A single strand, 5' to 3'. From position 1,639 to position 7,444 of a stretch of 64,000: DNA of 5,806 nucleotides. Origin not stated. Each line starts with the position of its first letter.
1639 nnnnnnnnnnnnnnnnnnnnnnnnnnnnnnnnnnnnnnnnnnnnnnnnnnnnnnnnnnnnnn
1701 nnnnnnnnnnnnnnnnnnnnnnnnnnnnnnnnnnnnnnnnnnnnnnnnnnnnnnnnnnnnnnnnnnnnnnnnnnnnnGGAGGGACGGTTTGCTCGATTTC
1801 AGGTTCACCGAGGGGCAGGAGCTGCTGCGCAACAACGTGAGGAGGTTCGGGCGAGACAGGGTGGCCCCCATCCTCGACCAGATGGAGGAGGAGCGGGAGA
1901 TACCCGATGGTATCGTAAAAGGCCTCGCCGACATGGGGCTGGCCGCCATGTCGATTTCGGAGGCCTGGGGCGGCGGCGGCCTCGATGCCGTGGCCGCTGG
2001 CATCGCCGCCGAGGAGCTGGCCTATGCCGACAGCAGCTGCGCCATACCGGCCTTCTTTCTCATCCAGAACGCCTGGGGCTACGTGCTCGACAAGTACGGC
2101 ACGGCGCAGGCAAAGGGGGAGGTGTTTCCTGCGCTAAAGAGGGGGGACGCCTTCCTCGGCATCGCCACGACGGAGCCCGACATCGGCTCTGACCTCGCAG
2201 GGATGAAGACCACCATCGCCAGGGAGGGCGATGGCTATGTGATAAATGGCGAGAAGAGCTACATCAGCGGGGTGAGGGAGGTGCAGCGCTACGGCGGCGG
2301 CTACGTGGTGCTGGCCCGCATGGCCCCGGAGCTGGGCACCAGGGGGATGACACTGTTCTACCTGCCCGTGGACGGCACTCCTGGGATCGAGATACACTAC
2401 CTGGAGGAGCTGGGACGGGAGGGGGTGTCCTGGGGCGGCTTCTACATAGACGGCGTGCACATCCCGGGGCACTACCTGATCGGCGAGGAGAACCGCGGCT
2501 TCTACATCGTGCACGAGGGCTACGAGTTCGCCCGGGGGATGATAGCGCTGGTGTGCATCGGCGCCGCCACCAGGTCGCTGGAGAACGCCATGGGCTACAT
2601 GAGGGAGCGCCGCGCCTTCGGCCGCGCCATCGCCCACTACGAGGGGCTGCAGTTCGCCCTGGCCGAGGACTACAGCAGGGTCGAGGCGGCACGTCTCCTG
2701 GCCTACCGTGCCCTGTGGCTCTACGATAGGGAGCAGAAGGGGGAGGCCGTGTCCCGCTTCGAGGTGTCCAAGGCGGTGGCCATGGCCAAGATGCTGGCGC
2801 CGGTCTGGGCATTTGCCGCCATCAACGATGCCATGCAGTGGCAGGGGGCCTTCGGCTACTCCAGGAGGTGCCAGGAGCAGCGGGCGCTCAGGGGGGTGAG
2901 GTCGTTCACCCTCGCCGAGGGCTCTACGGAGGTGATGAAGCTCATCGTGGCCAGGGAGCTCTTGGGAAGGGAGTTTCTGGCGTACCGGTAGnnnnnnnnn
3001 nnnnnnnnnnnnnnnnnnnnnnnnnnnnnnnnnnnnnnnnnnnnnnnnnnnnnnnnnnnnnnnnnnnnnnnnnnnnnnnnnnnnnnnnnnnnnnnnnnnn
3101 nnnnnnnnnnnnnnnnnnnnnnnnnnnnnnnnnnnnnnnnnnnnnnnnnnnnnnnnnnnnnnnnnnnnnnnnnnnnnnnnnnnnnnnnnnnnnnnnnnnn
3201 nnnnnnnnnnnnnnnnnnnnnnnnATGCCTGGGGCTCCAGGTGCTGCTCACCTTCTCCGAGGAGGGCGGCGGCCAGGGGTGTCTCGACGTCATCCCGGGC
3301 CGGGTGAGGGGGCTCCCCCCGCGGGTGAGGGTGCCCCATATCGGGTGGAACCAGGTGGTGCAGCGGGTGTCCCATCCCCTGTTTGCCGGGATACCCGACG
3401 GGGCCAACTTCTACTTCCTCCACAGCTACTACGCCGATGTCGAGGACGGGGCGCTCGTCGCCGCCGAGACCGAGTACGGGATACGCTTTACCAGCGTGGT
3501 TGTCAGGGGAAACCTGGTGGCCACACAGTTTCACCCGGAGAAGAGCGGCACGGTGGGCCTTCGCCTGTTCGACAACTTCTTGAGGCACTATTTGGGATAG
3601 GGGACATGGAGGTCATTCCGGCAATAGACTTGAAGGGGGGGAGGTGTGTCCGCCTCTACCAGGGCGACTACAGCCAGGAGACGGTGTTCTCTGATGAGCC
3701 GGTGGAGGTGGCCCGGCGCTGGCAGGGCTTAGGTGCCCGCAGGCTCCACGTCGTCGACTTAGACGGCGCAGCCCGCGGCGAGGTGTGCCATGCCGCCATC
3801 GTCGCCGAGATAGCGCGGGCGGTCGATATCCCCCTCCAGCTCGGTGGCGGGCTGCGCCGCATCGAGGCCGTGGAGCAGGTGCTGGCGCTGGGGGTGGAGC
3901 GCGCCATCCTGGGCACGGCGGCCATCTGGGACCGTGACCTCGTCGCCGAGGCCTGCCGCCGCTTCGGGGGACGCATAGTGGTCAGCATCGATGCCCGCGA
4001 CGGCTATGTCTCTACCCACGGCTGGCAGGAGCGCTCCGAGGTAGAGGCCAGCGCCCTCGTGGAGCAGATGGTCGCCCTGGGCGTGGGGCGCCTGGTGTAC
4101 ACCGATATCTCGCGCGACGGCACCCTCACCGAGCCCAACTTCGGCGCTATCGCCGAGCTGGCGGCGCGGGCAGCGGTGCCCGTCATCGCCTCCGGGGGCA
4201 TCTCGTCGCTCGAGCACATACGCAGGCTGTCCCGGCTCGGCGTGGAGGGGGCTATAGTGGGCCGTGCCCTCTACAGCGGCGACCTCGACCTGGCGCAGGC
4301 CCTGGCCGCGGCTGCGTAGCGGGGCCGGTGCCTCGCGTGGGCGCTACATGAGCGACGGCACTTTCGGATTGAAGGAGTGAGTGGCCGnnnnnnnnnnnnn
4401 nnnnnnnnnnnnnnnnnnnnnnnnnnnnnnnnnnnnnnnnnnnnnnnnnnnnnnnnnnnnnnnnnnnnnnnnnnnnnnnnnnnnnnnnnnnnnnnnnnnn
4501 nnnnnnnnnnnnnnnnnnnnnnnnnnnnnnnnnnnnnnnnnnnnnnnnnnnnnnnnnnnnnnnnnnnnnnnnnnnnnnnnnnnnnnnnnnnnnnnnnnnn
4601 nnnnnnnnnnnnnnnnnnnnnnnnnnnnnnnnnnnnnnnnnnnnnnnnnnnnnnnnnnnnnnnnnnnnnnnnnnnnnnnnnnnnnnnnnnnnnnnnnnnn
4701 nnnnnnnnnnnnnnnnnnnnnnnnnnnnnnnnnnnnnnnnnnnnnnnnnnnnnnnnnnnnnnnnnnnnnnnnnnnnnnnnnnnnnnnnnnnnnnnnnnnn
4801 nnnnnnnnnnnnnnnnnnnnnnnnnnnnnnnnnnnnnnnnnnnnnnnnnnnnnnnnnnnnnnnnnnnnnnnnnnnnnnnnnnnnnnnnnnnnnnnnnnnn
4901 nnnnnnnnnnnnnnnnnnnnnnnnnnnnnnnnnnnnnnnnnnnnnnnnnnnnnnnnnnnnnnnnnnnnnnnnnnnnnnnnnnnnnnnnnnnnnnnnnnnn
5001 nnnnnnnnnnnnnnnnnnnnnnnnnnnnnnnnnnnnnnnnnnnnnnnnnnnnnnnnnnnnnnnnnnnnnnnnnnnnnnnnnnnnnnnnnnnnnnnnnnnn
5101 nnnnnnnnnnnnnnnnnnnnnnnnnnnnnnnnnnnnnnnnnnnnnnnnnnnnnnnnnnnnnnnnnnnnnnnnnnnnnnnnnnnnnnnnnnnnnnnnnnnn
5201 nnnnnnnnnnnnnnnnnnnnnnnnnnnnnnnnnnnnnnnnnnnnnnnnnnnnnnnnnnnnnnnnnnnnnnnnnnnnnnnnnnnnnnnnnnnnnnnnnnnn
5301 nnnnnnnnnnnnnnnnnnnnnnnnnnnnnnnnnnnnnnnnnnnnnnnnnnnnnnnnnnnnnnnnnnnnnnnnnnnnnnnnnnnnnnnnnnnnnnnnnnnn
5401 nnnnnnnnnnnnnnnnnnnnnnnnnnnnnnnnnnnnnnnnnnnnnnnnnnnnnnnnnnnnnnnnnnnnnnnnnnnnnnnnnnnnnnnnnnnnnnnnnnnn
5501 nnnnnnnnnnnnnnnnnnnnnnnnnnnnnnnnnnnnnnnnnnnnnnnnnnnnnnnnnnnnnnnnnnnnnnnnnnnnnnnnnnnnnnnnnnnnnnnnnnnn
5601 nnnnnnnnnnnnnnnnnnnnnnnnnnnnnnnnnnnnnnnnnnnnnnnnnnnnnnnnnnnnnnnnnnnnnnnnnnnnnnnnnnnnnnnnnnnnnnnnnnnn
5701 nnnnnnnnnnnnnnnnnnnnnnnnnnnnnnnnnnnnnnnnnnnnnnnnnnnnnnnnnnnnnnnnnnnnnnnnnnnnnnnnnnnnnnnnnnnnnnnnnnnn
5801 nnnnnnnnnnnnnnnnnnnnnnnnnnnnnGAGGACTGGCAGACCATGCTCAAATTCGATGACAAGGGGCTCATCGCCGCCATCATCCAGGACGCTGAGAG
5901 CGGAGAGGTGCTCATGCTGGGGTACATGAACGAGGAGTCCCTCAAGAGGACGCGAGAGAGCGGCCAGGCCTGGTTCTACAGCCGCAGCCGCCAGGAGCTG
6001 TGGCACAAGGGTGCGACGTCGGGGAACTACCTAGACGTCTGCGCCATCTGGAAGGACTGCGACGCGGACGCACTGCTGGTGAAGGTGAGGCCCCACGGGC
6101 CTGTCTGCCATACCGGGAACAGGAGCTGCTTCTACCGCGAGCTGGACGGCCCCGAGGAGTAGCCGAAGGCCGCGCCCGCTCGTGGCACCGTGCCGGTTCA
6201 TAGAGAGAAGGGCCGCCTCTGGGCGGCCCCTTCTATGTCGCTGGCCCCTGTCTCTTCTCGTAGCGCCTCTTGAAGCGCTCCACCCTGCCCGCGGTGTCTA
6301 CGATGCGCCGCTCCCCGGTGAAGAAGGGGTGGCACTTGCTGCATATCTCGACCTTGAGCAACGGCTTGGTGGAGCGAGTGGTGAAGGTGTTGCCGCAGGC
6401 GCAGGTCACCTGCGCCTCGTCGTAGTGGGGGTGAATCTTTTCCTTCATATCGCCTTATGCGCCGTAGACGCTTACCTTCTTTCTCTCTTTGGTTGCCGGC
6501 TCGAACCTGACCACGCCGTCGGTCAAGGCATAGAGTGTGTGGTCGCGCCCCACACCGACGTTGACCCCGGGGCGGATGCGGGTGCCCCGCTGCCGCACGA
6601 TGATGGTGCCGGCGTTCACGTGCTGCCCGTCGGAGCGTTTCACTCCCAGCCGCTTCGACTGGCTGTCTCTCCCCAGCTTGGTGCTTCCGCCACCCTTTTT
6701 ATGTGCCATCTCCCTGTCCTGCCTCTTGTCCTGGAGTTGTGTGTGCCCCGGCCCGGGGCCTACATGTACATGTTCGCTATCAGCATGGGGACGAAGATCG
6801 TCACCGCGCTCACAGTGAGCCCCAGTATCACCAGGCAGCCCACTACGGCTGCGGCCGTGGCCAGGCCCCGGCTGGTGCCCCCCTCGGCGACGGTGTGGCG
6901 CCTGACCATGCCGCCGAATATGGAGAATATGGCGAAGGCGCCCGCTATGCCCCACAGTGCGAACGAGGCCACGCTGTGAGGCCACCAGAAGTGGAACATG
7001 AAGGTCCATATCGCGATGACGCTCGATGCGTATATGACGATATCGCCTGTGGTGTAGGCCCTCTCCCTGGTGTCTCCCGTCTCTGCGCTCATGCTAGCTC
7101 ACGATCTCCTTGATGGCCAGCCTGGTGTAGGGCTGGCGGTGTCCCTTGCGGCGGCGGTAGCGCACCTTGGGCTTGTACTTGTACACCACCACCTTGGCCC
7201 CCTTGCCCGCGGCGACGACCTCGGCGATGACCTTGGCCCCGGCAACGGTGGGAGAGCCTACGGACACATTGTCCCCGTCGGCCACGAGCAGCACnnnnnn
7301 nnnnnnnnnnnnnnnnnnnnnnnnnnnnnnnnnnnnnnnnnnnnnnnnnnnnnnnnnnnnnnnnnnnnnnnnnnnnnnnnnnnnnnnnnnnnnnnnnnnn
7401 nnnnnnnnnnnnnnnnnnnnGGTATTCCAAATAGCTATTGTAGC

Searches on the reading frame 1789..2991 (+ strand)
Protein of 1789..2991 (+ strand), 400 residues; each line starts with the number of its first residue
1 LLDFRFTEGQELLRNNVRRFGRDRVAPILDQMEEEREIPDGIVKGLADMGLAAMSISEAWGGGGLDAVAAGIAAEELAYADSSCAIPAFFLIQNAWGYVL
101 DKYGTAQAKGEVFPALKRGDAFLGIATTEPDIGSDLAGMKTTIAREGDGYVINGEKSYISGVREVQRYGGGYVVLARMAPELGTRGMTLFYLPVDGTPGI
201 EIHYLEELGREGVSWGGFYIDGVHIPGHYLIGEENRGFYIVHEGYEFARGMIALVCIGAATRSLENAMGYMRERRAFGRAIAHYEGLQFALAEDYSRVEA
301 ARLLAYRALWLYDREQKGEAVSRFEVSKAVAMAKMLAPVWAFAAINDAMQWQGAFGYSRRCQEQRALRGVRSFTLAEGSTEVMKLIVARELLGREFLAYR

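Call 78: search_protein_families(library=pfam, proteins=[window:1789-2991:+], max_evalue=0.00001)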
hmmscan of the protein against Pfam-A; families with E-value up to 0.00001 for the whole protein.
window:1789-2991:+ (400 aa): 4 families
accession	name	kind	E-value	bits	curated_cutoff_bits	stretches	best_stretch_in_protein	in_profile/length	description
PF00441.29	Acyl-CoA_dh_1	-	6.2e-33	114.5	22.4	1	235-392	1-150/150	Acyl-CoA dehydrogenase, C-terminal domain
PF02771.21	Acyl-CoA_dh_N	-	6e-25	88.2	22.9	1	7-119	1-112/113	Acyl-CoA dehydrogenase, N-terminal domain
PF02770.24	Acyl-CoA_dh_M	-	1.5e-16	60.7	33.3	1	125-223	2-97/97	Acyl-CoA dehydrogenase, middle domain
PF08028.16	Acyl-CoA_dh_2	-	6e-11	43.2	22.7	1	251-371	2-124/134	Acyl-CoA dehydrogenase, C-terminal domain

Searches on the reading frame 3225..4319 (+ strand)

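Call 78: search_protein_families(library=pfam, proteins=[window:3225-4319:+], max_evalue=0.00001)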
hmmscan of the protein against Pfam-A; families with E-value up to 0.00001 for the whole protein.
window:3225-4319:+ (364 aa): 2 families
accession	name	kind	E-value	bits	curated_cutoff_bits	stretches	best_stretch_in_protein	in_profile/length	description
PF00977.27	His_biosynth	-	3.1e-82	275.9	23.6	1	129-354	1-227/228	Histidine biosynthesis protein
PF03060.21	NMO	-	3.3e-06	27.1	28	0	186-235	178-227/331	Nitronate monooxygenase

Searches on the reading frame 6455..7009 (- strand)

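Call 76: search_protein_families(library=pfam, proteins=[window:6455-7009:-], max_evalue=0.001)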
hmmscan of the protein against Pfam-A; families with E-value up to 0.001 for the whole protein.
window:6455-7009:- (184 aa): 1 family
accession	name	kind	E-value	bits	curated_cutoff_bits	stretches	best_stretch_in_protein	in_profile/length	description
PF01016.24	Ribosomal_L27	-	1.6e-36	124.6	20.5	1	102-181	1-79/79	Ribosomal L27 protein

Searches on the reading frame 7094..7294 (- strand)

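Call 76: search_protein_families(library=pfam, proteins=[window:7094-7294:-], max_evalue=0.001)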
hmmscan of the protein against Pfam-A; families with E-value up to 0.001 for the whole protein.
window:7094-7294:- (66 aa): 1 family
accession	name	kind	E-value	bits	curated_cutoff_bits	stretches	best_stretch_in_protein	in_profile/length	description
PF00829.26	Ribosomal_L21p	-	7.2e-21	74.7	27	1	2-64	39-99/99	Ribosomal prokaryotic L21 protein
